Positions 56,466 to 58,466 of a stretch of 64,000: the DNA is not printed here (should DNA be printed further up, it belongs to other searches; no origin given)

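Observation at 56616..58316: PheS fused to an AlaX/AlaRS-type editing domain, while the only AlaRS here is a catalytic fragment without an editing domain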

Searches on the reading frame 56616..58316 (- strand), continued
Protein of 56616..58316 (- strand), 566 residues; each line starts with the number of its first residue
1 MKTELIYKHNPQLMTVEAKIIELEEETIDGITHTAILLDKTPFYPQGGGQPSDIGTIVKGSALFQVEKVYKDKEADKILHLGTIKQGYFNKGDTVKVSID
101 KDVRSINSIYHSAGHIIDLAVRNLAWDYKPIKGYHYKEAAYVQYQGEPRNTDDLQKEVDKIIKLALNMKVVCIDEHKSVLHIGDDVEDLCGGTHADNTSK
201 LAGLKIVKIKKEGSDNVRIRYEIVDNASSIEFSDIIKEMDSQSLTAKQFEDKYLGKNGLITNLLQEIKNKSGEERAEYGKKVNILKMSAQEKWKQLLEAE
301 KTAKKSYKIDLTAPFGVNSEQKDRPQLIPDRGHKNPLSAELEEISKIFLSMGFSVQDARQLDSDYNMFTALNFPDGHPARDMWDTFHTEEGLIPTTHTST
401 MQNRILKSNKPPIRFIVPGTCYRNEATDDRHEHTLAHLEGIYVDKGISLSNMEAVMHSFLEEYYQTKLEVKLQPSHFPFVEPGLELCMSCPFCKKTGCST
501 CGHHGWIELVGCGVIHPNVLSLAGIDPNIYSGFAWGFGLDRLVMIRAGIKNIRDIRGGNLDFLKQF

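Call 44: find_encoding_contigs(protein=P0003, flank=8000, max_places=3)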
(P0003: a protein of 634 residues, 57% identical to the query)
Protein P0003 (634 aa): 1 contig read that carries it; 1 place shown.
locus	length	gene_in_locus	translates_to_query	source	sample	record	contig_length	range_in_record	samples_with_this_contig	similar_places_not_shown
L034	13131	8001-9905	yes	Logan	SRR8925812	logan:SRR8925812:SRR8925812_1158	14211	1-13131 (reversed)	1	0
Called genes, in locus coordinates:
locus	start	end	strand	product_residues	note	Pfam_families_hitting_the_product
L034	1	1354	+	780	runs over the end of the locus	-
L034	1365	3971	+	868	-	PF13287:Fn3_assoc, PF13290:CHB_HEX_C_1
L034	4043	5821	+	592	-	PF07973:tRNA_SAD, PF00587:tRNA-synt_2b, PF03129:HGTP_anticodon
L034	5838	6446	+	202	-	PF05198:IF3_N, PF00707:IF3_C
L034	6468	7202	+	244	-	-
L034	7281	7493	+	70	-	-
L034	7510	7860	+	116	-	PF00453:Ribosomal_L20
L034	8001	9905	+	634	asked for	PF01411:tRNA-synt_2c, PF07973:tRNA_SAD (weak), PF02912:Phe_tRNA-synt_N, PF01409:tRNA-synt_2d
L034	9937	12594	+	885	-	PF01588:tRNA_bind, PF03483:B3_4, PF03484:B5, PF17759:tRNA_synthFbeta, PF03147:FDX-ACB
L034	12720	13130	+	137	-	?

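Call 46: find_encoding_contigs(protein=P0004, flank=8000, max_places=3)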
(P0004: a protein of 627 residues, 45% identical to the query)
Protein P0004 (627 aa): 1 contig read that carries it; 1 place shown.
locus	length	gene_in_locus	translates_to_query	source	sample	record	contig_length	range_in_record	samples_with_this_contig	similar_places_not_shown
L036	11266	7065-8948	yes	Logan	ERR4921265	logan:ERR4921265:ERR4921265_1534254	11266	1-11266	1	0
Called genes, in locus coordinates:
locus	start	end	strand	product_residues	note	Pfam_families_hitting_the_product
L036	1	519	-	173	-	?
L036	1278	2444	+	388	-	-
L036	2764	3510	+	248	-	PF03444:WHD_HrcA (weak), PF01628:HrcA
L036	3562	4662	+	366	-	PF01928:CYTH, PF01025:GrpE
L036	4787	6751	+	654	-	PF00012:HSP70, PF06723:MreB_Mbl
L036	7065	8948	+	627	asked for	PF01411:tRNA-synt_2c, PF07973:tRNA_SAD, PF02912:Phe_tRNA-synt_N, PF01409:tRNA-synt_2d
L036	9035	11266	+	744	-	?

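Call 49: find_encoding_contigs(protein=P0007, flank=8000, max_places=3)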
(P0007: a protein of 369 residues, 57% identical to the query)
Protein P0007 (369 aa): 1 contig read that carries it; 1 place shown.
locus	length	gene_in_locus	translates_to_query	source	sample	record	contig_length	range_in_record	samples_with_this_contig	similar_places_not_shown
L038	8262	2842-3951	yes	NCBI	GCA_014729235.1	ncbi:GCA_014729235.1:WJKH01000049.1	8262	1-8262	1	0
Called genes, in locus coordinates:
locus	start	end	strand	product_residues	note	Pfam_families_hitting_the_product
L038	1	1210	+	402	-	PF00587:tRNA-synt_2b, PF03129:HGTP_anticodon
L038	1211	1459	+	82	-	-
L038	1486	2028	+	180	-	PF05198:IF3_N, PF00707:IF3_C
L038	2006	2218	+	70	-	-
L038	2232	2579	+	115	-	PF00453:Ribosomal_L20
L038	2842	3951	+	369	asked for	PF02912:Phe_tRNA-synt_N, PF01409:tRNA-synt_2d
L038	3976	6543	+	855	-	PF01588:tRNA_bind, PF03483:B3_4, PF03484:B5, PF17759:tRNA_synthFbeta, PF03147:FDX-ACB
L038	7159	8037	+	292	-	-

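Call 50: find_encoding_contigs(protein=P0009, flank=8000, max_places=3)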
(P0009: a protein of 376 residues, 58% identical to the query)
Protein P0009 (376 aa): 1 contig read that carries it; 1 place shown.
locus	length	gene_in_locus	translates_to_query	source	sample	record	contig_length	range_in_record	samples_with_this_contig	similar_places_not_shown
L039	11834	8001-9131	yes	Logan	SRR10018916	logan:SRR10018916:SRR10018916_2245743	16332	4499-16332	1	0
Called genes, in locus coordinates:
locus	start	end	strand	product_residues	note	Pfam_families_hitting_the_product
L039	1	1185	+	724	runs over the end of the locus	PF17191:RecG_wedge, PF00270:DEAD, PF04851:ResIII, PF00271:Helicase_C, PF19833:RecG_dom3_C (weak)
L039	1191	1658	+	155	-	PF00588:SpoU_methylase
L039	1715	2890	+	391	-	-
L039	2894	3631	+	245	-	PF03602:Cons_hypoth95, PF05175:MTS (weak)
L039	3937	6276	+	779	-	PF04073:tRNA_edit, PF07973:tRNA_SAD, PF00587:tRNA-synt_2b, PF03129:HGTP_anticodon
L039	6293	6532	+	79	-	-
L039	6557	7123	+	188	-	PF05198:IF3_N, PF00707:IF3_C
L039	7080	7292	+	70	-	-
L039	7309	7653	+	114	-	PF00453:Ribosomal_L20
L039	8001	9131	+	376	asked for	PF02912:Phe_tRNA-synt_N, PF01409:tRNA-synt_2d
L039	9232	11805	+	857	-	PF01588:tRNA_bind, PF03483:B3_4, PF03484:B5, PF17759:tRNA_synthFbeta, PF03147:FDX-ACB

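Call 66: search_protein_representatives(protein=window:56616-58316:-)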
Query: 566 residues. Proteins with E-value up to 0.001 (for the whole library): 11161; up to 1e-10: 4586; up to 1e-30: 711. The best 150 are listed.
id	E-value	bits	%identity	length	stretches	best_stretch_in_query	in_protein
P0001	0.0e+00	1300.9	99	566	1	1-566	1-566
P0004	4.5e-159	547.2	49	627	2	218-566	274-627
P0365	3.0e-110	386.0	43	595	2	221-566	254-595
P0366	1.2e-88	314.7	49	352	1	251-566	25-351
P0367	2.1e-85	304.0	44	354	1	239-564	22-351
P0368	8.7e-85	302.0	59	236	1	339-566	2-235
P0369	2.0e-84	300.8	41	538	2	208-496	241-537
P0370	1.1e-81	291.7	37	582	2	230-563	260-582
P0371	3.4e-76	273.6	46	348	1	247-566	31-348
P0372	3.7e-76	273.5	45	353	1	244-566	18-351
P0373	8.1e-76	272.4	46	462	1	247-556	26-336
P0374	4.0e-75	270.0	37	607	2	230-556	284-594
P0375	3.4e-73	263.7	42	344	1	245-566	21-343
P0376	1.9e-72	261.2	41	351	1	233-564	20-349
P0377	4.0e-72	260.1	44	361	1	283-563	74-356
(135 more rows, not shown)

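Call 67: predict_structure(alignment_id=A1)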
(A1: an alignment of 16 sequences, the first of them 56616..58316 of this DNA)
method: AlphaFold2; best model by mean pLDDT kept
length: 566 residues; sequences in the alignment: 16
mean_pLDDT: 78.1   pTM: 0.43
mean pLDDT of the five models: 78.1, 77.0, 76.8, 76.3, 75.1
residues with pLDDT >= 90: 169; 70-90: 267; 50-70: 52; < 50: 78
segments of 3 or more residues with pLDDT < 50: 226-230, 304-314, 316-318, 328-332, 363-397, 422-427, 477-480, 558-566
pLDDT, mean of each block of 10 residues (from residue 1): 82 90 85 91 76 89 92 88 93 95 88 94 93 88 93 95 92 80 87 87 92 91 62 71 83 86 85 79 85 84 47 47 54 66 90 81 42 38 39 44 82 87 47 69 89 90 89 66 78 85 83 81 87 83 79 56 42
secondary structure, 60 per line:
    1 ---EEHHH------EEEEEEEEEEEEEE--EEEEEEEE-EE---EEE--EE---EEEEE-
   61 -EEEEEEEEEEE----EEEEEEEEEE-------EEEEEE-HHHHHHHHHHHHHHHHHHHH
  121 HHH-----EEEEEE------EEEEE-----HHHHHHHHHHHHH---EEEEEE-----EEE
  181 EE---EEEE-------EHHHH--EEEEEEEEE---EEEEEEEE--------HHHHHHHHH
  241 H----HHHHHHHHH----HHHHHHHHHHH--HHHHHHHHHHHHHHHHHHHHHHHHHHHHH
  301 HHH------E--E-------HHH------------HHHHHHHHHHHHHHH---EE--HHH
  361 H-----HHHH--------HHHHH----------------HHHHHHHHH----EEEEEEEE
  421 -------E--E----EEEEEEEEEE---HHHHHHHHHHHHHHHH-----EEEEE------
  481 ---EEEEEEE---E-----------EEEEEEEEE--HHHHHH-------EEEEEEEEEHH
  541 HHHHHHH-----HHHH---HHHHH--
elements in order: E15-28 E31-38 E45-47 E55-59 E62-72 E77-86 E94-99 H101-123 E129-134 E141-145 H151-163 E167-172 E178-182 E186-189 H198-201 E204-212 E216-223 H232-241 H246-254 H259-269 H272-303 H336-350 H358-361 H367-370 H379-383 H400-408 E413-420 E436-445 H449-464 E470-474 E484-490 E506-514 H517-522 E530-538 H539-547 H553-556 H560-564

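Call 73: fold_search(model_id=the predicted structure, library=pdb)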
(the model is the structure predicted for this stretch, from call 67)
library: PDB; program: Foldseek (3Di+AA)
matches with E <= 10: 1022; with E <= 0.001: 296
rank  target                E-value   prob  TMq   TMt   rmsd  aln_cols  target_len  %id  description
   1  9a5b_A                5.7e-25  1.00  0.34  0.53  19.9       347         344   35  Integrative model of SYFA-SYFB by crosslinking MS and deep learning (released 2024-09-18)
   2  9drt_A                2.6e-21  1.00  0.32  0.51  19.4       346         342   29  Crystal structure of the complex of M. tuberculosis PheRS with cognate precursor tRNA and fragment DDD00805735 (released 2025-06-04)
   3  6oz5_C                2.8e-21  1.00  0.32  0.53  19.8       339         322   34  Escherichia coli tRNA synthetase in complex with compound 3 (released 2020-11-18)
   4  7ka0_A                3.4e-21  1.00  0.31  0.50  20.5       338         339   29  Crystal structure of the complex of M. tuberculosis PheRS with cognate precursor tRNA and phenylalanine (released 2021-05-12)
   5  9drv_A                5.5e-21  1.00  0.32  0.51  18.2       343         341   29  Crystal structure of M. tuberculosis PheRS-tRNA complex bound to inhibitor D-004 (released 2025-02-12)
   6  9dtf_D                9.5e-21  1.00  0.31  0.51  19.0       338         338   29  Crystal structure of the complex of M. tuberculosis PheRS with cognate precursor tRNA and fragment DDD01008876 (released 2025-06-04)
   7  9drv_D                1.1e-20  1.00  0.32  0.50  19.2       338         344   29  Crystal structure of M. tuberculosis PheRS-tRNA complex bound to inhibitor D-004 (released 2025-02-12)
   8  9drs_D                1.1e-20  1.00  0.31  0.50  19.0       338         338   28  Crystal structure of M. tuberculosis PheRS-tRNA complex bound to inhibitor D-116 (released 2025-02-12)
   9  9dsx_D                1.3e-20  1.00  0.32  0.50  19.1       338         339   29  Crystal structure of the complex of M. tuberculosis PheRS with cognate precursor tRNA and fragment DDD00107555 (released 2025-06-04)
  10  9drt_D                1.3e-20  1.00  0.31  0.50  19.0       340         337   28  Crystal structure of the complex of M. tuberculosis PheRS with cognate precursor tRNA and fragment DDD00805735 (released 2025-06-04)
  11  7k98_A                1.5e-20  1.00  0.32  0.50  19.1       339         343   28  Preaminoacylation complex of M. tuberculosis PheRS with cognate precursor tRNA and 5'-O-(N-phenylalanyl)sulfamoyl-aden (released 2021-05-12)
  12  2rhq_A                1.8e-20  1.00  0.34  0.66  14.0       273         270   39  PheRS from Staphylococcus haemolyticus- rational protein engineering and inhibitor studies (released 2007-11-06)
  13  2rhs_C                1.9e-20  1.00  0.34  0.66  14.0       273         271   39  PheRS from Staphylococcus haemolyticus- rational protein engineering and inhibitor studies (released 2007-11-06)
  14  6p8t_C                1.9e-20  1.00  0.30  0.51  19.4       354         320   28  Acinetobacter baumannii tRNA synthetase in complex with compound 1 (released 2020-11-18)
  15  9drs_A                4.4e-20  1.00  0.31  0.52  19.6       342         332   29  Crystal structure of M. tuberculosis PheRS-tRNA complex bound to inhibitor D-116 (released 2025-02-12)
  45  9iuw                  1.4e-13  1.00  0.31  0.74   3.7       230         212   25  Structure of AlaX-M trans-editing enzyme from Pyrococcus furiosus (released 2025-07-30)
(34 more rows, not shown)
